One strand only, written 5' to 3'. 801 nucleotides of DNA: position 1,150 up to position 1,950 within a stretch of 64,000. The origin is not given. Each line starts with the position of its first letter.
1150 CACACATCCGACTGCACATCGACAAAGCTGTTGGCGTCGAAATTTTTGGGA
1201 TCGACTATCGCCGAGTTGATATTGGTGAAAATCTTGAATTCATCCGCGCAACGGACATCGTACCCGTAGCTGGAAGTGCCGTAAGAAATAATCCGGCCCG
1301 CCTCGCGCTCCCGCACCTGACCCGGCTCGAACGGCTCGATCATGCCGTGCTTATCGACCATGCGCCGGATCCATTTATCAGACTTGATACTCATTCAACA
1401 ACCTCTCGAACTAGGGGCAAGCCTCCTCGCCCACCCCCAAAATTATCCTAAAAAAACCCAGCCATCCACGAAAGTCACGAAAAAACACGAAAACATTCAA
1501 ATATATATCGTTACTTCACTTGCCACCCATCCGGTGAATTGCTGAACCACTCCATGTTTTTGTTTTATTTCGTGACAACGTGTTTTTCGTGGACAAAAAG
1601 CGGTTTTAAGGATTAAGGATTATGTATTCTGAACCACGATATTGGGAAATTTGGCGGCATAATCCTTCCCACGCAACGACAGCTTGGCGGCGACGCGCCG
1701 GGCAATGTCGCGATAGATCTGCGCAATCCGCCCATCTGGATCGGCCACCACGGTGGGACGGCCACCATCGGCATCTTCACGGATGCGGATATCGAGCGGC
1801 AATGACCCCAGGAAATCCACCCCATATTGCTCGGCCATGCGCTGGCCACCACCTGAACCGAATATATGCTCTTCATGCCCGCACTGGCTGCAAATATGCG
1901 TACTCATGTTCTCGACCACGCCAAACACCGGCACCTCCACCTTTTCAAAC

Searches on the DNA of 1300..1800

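Call 81: search_rna_families(source=window, start=1300, end=1800, threshold=evalue, max_evalue=1)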
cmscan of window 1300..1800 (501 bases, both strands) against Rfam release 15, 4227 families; matches with E-value up to 1: 0.
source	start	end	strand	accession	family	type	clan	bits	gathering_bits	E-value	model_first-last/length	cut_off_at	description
